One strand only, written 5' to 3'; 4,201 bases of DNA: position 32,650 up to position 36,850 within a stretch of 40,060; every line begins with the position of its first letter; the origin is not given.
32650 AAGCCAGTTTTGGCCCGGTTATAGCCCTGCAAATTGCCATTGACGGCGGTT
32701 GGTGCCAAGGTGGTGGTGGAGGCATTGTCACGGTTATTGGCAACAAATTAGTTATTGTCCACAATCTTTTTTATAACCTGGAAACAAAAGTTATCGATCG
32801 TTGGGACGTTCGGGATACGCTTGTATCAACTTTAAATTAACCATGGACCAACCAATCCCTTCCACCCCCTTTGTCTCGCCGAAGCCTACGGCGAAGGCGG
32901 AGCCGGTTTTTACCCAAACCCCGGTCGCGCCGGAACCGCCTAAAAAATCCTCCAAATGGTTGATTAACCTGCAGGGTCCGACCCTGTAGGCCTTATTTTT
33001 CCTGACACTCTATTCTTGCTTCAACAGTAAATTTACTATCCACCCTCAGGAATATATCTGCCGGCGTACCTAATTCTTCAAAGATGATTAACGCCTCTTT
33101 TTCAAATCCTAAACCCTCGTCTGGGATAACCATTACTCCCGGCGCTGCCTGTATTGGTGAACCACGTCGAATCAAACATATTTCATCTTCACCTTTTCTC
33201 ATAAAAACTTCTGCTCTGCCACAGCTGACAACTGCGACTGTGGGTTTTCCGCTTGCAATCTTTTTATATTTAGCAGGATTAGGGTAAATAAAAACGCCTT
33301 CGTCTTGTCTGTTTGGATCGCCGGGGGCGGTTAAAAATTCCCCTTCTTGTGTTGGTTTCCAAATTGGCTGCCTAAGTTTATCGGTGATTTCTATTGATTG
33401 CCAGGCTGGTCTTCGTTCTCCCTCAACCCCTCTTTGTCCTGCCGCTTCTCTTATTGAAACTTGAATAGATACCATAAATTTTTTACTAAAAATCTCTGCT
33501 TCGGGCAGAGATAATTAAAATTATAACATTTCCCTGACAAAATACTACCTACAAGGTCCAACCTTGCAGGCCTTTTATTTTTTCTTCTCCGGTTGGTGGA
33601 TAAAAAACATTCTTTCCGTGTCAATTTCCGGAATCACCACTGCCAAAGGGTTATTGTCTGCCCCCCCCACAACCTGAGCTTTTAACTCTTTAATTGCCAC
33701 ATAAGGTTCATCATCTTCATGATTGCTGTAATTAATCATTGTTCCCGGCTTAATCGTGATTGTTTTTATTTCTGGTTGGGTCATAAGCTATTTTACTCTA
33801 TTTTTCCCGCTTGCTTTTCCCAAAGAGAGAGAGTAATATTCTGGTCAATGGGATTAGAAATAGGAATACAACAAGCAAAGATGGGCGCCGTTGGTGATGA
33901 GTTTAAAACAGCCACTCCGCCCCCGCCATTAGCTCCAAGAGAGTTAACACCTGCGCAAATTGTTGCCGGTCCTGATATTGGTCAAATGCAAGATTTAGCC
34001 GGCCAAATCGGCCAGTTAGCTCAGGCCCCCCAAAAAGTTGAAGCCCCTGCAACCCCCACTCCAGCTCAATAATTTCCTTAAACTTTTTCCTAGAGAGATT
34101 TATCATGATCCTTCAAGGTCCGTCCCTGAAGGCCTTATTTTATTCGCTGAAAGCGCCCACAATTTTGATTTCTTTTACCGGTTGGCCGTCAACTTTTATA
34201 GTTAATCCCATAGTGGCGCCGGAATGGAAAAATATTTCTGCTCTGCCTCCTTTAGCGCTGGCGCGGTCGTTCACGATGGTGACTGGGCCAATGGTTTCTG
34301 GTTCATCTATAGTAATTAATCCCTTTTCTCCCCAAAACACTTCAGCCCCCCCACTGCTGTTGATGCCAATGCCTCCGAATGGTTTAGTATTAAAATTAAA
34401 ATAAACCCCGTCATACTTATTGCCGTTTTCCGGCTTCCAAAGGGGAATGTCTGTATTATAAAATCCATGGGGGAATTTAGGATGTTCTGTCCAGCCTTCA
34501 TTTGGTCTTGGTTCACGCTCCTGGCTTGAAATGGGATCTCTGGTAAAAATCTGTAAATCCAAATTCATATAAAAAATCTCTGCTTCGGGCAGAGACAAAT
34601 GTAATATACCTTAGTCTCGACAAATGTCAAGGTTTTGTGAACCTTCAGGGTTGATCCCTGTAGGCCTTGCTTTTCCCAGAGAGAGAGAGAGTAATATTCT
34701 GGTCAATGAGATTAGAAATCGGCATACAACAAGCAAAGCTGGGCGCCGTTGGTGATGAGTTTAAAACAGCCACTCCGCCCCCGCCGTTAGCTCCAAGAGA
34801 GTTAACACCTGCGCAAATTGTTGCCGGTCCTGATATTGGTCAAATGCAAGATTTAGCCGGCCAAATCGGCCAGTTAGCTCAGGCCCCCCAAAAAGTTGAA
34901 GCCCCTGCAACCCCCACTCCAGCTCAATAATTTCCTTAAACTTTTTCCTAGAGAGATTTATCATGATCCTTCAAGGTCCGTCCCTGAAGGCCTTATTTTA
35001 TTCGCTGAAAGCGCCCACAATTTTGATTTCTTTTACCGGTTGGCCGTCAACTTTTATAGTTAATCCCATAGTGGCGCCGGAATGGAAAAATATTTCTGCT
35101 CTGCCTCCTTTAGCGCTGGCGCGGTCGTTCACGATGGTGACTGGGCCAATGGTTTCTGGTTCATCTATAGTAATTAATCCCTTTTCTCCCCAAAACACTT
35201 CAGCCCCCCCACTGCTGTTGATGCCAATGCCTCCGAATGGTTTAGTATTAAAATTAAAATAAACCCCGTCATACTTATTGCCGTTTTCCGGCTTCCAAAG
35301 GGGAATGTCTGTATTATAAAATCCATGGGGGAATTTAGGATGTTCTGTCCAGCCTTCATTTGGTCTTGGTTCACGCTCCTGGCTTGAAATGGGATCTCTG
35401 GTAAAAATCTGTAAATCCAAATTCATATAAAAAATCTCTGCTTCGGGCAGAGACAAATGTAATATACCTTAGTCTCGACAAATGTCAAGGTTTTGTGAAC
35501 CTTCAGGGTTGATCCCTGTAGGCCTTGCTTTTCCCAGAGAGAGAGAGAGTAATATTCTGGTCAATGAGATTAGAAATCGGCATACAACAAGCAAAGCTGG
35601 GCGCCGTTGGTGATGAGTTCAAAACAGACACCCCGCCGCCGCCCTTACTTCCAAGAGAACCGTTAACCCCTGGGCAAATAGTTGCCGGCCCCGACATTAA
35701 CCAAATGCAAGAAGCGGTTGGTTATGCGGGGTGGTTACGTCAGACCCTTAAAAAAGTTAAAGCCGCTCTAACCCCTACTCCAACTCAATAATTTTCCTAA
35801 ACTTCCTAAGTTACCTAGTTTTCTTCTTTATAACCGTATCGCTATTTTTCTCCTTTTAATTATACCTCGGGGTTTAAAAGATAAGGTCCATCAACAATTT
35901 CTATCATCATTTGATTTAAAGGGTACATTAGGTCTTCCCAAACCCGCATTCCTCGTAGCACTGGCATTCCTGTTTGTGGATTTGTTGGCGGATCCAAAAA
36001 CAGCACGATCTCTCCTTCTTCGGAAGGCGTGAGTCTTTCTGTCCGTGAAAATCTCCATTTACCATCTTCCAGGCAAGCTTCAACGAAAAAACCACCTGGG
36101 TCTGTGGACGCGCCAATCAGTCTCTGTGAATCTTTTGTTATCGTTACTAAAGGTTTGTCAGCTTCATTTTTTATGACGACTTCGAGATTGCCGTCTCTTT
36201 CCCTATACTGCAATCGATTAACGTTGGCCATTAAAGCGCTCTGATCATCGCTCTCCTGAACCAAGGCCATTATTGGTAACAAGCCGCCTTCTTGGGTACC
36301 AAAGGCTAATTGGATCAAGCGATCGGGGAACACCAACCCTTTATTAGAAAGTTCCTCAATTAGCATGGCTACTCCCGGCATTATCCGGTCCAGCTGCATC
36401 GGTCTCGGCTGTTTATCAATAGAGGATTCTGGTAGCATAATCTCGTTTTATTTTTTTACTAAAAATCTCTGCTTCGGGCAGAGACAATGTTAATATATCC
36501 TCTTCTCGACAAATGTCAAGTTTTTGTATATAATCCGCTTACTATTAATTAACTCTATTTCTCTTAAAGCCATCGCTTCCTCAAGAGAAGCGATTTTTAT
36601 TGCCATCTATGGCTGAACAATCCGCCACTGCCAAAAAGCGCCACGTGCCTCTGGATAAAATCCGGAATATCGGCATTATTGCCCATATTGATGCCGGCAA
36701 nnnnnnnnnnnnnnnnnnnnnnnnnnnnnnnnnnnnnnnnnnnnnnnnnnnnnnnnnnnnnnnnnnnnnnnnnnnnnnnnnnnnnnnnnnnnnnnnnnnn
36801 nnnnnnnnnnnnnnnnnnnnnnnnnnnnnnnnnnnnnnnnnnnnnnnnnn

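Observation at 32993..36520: Minus-strand cassette array: four unknown genes each driven by the same promoter plus 19-nt 5' stem-loop module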

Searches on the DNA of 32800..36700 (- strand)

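Call 69: search_rna_families(source=window, start=32800, end=36700, threshold=evalue, max_evalue=1)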
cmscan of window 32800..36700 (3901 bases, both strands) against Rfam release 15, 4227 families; matches with E-value up to 1: 0.
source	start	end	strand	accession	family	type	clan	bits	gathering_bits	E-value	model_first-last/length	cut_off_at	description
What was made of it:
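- On Any curated Rfam family: None at E <= 1 in 32800-36700 (call 69).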

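Call 76: build_rna_model(alignment_id=A4, structure=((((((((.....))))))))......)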
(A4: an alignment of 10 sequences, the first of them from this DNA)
Model R1 built from alignment A4 (10 sequences, 27 columns); structure: as given.
model positions 27; base pairs 8; branch points 0; effective number of sequences 10; information 1.458 bits per position. Calibrated on 0.2 Mb of random sequence (short: E-values are rough).
structure used (alignment columns):
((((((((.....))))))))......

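Call 77: search_with_rna_model(model_id=R1, source=window, filters=off, max_evalue=10)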
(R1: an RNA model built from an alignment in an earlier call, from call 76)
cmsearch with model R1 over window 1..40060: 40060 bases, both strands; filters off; matches with E-value up to 10: 26.
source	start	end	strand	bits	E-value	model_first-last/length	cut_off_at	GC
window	34570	34596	-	46.8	7.6e-10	1-27/27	no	0.44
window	35428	35454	-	46.8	7.6e-10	1-27/27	no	0.44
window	36459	36485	-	46.2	1e-09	1-27/27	no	0.48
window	33486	33512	-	45.8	1.4e-09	1-27/27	no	0.44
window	33492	33518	+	19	0.014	1-27/27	no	0.41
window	36572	36600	+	17.1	0.047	1-27/27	no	0.38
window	14957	14972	-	11.3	1.6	1-27/27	no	0.19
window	34577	34595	+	11.1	1.7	2-20/27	no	0.58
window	35435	35453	+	11.1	1.7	2-20/27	no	0.58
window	36466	36484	+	11.1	1.7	2-20/27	no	0.58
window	13766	13780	-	10.3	2.9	1-27/27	no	0.33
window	22470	22498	+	9.9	3.7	1-27/27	no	0.21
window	28893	28907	-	9.7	4.2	1-27/27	no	0.53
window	12493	12504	-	9.6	4.4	1-27/27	no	0.42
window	5047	5068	-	9.6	4.4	1-27/27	no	0.32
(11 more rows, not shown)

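Call 78: search_with_rna_model(model_id=R1, sources=[L034, L035, L036, L037, L038, L025, L021, L018, L012, L039, L040, L041, L042, L045, L046, L014], max_evalue=10)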
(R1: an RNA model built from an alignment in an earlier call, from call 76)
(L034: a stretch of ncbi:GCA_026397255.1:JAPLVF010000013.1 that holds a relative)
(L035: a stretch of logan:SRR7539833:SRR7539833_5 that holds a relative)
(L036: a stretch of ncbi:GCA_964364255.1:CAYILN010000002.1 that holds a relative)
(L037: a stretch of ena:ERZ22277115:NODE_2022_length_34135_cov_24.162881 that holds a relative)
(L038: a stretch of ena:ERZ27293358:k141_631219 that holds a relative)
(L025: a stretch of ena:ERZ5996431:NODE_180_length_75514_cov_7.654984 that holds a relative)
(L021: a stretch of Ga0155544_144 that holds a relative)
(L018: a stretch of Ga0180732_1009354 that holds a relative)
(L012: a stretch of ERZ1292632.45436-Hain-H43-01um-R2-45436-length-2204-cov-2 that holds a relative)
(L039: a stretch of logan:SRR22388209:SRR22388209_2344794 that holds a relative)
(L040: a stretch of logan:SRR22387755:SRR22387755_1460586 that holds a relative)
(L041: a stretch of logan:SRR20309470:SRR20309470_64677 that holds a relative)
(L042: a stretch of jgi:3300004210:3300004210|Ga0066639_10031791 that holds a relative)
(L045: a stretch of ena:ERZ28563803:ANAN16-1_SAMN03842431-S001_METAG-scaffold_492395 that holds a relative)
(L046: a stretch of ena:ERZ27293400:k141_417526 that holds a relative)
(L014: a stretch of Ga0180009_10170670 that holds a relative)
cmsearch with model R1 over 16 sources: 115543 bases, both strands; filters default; matches with E-value up to 10: 39.
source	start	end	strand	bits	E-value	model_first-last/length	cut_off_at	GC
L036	6873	6899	-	47.2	1.6e-09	1-27/27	no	0.44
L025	5528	5554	+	47.2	1.6e-09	1-27/27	no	0.44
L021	961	987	-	47.2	1.6e-09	1-27/27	no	0.44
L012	862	888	-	47.2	1.6e-09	1-27/27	no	0.44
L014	127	153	+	46.8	2.2e-09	1-27/27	no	0.41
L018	2228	2254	-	46.8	2.2e-09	1-27/27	no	0.44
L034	5924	5950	-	46.3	2.9e-09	1-27/27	no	0.41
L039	858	884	+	46.2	3e-09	1-27/27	no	0.48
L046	82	108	+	46.2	3e-09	1-27/27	no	0.48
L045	115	141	+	44.7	7.4e-09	1-27/27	no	0.44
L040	549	575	+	43.5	1.6e-08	1-27/27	no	0.48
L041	644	669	+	34.2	4.4e-06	1-27/27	no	0.35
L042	1022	1049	+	33.5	6.8e-06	1-27/27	no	0.43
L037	6975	7001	+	22.3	0.0059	1-27/27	no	0.33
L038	1895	1921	+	22.3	0.0059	1-27/27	no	0.33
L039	89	115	-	22.3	0.0059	1-27/27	no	0.33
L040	435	461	-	22.3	0.0059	1-27/27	no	0.33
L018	2342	2370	+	17.1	0.13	1-27/27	no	0.38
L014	12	40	-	17.1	0.13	1-27/27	no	0.38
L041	644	663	-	14.1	0.82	1-21/27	no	0.45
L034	10427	10444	-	14.1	0.82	1-27/27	no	0.22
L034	6975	7001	+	14.1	0.83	1-27/27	no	0.33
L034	5930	5950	+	13.8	1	1-21/27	no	0.52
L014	127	147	-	13.8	1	1-21/27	no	0.52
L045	116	134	-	12.7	1.9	2-20/27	no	0.58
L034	3225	3269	-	11.8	3.4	1-27/27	no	0.31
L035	1439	1452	-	11.8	3.4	1-27/27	no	0.14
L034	14124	14137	-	11.7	3.6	1-27/27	no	0.36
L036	6880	6898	+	11.1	4.9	2-20/27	no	0.58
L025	5529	5547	-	11.1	4.9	2-20/27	no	0.58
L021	968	986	+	11.1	4.9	2-20/27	no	0.58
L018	2235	2253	+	11.1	4.9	2-20/27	no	0.58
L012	869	887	+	11.1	4.9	2-20/27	no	0.58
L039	859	877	-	11.1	4.9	2-20/27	no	0.58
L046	83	101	-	11.1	4.9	2-20/27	no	0.58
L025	1353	1378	-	10.8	6.1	1-27/27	no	0.35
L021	4505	4530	+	10.8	6.1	1-27/27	no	0.35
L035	12102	12121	-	10.5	7.3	1-27/27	no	0.25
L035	14119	14132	-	10.4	7.8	1-27/27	no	0.29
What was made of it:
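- The covariance model of the cassette hairpin picks the fusA leader hairpin plus U-run as next-best hit in the window (after an opposite-strand echo of a cassette copy) and in 8 of the 16 loci searched (17-22 bits; 14.1 bits, E 0.83, in L034) (calls 77, 78).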

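Call 86: search_dna_similar(query=window:32950-36560:+, collection=phages, mode=distant, max_rows=5)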
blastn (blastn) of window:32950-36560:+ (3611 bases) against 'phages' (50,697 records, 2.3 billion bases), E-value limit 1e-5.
No match.

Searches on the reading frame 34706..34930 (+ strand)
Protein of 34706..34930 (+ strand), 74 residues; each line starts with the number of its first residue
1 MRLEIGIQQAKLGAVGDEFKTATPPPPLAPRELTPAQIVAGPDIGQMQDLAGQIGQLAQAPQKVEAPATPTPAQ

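Call 8: search_protein_families(library=pfam, proteins=[window:34706-34930:+], max_evalue=1)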
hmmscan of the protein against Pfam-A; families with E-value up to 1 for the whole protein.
window:34706-34930:+ (74 aa): 0 families

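Call 70: search_protein_families(library=phrogs, proteins=[window:34706-34930:+], max_evalue=0.1)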
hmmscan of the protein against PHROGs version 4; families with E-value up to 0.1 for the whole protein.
window:34706-34930:+ (74 aa): 0 families

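Call 71: search_protein_families(library=padloc, proteins=[window:34706-34930:+], max_evalue=0.1)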
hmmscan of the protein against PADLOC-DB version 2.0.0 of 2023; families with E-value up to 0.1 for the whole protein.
window:34706-34930:+ (74 aa): 0 families

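Call 80: search_protein_families(library=ncbifam, proteins=[window:34706-34930:+], max_evalue=0.1)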
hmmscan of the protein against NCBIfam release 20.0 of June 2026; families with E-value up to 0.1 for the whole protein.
window:34706-34930:+ (74 aa): 1 family
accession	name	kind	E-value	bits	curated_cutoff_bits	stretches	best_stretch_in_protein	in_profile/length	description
NF047720.1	ThrSerExpThrE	equivalog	0.0065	15.1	550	1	15-57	13-50/468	threonine/serine exporter ThrE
